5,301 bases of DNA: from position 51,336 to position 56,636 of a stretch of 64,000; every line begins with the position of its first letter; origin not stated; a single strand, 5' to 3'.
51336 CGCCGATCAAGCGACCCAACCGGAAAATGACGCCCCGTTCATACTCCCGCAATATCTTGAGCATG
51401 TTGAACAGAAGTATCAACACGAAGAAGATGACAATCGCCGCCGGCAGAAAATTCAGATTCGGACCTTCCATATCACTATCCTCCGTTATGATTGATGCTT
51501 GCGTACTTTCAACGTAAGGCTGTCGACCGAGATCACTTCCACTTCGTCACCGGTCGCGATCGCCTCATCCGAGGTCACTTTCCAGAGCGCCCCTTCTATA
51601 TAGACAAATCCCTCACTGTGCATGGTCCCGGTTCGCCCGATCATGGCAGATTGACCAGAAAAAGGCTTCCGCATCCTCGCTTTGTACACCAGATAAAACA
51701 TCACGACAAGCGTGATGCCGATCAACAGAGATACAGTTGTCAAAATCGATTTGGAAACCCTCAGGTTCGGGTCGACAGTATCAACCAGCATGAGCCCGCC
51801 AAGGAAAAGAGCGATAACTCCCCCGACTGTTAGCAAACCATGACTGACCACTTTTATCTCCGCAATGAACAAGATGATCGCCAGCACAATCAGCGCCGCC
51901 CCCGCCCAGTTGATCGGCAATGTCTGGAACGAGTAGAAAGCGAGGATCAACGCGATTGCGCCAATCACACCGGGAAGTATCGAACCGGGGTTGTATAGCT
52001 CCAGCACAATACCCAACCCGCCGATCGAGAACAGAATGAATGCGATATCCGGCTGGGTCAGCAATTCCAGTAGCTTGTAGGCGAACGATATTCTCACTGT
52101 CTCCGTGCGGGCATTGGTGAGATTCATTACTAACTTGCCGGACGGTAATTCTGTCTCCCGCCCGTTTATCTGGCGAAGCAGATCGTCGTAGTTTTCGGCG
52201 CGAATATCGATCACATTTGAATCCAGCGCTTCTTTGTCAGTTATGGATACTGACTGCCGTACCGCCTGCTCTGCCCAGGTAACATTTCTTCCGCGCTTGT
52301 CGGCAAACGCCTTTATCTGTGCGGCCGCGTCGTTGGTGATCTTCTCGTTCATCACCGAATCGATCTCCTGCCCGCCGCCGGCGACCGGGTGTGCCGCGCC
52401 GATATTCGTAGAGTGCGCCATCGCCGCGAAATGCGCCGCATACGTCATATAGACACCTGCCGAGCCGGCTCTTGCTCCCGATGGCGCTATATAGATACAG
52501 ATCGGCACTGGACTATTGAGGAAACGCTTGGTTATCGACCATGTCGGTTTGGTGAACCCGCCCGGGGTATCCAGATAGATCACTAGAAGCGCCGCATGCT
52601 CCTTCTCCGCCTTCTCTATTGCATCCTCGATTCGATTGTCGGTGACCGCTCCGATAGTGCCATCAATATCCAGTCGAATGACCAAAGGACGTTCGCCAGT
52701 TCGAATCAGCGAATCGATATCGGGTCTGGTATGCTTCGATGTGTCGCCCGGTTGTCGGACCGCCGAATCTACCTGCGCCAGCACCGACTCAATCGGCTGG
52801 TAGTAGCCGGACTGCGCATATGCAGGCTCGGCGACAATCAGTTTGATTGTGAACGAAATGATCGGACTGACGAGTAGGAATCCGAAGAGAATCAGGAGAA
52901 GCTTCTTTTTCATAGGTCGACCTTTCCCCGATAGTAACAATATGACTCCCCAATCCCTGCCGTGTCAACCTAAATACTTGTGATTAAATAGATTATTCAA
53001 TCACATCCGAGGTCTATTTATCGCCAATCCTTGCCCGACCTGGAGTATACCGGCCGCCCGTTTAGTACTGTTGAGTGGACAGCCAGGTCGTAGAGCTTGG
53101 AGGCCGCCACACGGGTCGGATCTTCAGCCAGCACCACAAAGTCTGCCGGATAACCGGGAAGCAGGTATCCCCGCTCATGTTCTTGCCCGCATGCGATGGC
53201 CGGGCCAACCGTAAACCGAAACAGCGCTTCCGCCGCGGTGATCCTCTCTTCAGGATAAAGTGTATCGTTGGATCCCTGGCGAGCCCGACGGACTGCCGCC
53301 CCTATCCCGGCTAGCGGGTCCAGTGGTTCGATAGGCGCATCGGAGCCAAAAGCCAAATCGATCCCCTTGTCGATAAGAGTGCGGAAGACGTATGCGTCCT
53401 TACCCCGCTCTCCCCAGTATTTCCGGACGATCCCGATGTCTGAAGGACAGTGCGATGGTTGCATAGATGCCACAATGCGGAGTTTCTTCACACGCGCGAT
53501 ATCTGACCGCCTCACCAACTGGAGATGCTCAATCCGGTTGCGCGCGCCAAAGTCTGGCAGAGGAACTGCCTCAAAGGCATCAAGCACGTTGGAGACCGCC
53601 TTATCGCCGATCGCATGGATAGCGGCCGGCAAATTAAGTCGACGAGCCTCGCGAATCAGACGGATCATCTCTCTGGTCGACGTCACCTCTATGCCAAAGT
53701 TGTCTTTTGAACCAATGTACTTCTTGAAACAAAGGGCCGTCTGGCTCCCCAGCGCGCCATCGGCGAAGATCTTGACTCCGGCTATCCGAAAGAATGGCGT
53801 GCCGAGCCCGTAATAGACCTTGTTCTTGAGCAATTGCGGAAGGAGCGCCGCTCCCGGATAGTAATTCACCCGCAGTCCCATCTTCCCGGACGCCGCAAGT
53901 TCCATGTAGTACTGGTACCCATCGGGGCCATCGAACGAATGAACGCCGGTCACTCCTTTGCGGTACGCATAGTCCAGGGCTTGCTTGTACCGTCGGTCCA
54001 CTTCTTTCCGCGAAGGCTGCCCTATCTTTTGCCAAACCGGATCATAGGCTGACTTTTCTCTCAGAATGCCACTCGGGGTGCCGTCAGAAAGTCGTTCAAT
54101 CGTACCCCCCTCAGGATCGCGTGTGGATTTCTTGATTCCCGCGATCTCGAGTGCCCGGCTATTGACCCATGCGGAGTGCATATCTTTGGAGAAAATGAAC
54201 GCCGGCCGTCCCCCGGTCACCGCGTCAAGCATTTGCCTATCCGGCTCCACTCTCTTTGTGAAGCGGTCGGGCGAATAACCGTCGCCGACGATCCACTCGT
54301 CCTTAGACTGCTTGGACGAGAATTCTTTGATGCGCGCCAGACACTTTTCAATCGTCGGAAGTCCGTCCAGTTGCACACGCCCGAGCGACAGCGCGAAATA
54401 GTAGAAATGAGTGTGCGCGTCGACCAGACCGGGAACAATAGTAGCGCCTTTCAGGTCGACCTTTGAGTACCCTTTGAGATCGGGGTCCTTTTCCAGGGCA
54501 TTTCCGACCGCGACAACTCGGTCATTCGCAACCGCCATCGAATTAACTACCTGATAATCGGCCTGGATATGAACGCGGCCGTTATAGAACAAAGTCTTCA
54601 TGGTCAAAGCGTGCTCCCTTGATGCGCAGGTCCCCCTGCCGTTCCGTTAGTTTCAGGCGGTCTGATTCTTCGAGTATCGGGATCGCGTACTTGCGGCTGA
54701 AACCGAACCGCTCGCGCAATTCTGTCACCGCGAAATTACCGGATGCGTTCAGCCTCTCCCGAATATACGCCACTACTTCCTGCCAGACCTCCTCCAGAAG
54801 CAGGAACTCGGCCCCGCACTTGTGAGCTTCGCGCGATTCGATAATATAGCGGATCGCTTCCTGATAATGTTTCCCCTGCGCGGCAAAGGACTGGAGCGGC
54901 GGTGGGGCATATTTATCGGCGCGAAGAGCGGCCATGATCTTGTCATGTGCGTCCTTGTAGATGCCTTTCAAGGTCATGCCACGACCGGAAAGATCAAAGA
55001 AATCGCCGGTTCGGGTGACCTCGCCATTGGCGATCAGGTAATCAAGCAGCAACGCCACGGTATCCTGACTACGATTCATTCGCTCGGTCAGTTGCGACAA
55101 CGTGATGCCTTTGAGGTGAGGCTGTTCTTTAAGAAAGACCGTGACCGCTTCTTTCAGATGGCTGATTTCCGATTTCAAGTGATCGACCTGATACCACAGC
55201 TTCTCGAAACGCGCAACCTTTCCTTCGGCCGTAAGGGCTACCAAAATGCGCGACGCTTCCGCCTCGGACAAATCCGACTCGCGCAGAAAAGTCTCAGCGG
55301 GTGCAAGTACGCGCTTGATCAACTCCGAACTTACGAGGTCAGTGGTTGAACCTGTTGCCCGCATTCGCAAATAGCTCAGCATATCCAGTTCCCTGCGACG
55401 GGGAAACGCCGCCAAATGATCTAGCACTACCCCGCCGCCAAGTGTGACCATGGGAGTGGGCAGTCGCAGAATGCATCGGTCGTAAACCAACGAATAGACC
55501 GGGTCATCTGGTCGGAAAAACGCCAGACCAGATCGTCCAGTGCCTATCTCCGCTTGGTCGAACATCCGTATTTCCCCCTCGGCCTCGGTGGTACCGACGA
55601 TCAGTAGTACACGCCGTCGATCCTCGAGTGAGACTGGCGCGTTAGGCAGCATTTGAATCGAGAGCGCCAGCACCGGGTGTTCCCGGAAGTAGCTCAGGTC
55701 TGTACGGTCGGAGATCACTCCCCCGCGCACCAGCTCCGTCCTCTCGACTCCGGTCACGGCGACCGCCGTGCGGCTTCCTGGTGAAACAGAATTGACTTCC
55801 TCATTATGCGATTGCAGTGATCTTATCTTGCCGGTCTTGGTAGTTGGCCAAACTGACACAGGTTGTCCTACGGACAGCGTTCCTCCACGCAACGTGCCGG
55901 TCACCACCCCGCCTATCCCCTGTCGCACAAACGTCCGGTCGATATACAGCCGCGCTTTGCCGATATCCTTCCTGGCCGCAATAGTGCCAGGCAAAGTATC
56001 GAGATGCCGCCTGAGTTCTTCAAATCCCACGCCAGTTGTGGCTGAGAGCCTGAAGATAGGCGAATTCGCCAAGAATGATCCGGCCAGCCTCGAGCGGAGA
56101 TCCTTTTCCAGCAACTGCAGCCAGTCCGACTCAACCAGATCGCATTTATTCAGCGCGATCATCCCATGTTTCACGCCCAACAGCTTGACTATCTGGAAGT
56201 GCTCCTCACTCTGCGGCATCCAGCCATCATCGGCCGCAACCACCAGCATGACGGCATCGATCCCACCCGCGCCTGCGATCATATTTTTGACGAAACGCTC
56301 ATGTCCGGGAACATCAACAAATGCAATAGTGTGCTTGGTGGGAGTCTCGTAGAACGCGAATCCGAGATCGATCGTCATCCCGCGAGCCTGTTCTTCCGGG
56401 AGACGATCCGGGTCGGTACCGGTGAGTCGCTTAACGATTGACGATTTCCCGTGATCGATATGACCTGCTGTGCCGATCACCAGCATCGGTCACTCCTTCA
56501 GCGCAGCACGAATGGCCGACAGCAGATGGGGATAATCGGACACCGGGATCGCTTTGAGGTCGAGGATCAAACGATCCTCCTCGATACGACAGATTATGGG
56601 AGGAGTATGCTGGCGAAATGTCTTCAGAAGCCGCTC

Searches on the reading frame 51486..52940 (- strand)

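Call 90: search_protein_families(library=pfam, proteins=[window:51486-52940:-], max_evalue=0.00001)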
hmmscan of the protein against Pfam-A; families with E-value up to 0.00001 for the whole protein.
window:51486-52940:- (484 aa): 3 families
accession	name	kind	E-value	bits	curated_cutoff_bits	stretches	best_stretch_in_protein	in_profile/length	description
PF24961.1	NfeD_membrane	-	1.5e-27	96.4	26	1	299-416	2-118/119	NfeD integral membrane domain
PF25145.1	NfeD1b_N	-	5.6e-17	62.4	40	1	89-250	4-158/189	NfeD1b, N-terminal domain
PF01957.25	NfeD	-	5.7e-12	46.1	29.1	1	431-481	2-57/57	NfeD-like C-terminal, partner-binding domain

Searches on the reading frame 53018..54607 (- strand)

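Call 90: search_protein_families(library=pfam, proteins=[window:53018-54607:-], max_evalue=0.00001)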
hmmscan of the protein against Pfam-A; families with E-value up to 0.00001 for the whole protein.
window:53018-54607:- (529 aa): 2 families
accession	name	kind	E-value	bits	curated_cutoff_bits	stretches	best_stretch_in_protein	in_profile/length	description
PF07969.17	Amidohydro_3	-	2.9e-96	324.2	29.7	1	50-521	3-472/472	Amidohydrolase family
PF01979.26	Amidohydro_1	-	2.1e-19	70.4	25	1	309-520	131-345/345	Amidohydrolase family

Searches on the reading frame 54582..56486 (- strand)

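Call 90: search_protein_families(library=pfam, proteins=[window:54582-56486:-], max_evalue=0.00001)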
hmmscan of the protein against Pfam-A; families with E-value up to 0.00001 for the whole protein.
window:54582-56486:- (634 aa): 4 families
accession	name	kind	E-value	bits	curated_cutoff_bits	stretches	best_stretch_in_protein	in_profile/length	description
PF00009.33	GTP_EFTU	-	8.3e-34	117.2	26.5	1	3-164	5-184/188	Elongation factor Tu GTP binding domain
PF09107.17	SelB-wing_3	-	2.8e-14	52.8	23.2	1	579-622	3-46/47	Elongation factor SelB, winged helix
PF03144.31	GTP_EFTU_D2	-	2.6e-07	31.4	30.3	1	192-258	1-72/73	Elongation factor Tu domain 2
PF01926.29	MMR_HSR1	-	7.9e-06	26.4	21.9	0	4-101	2-101/113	50S ribosome-binding GTPase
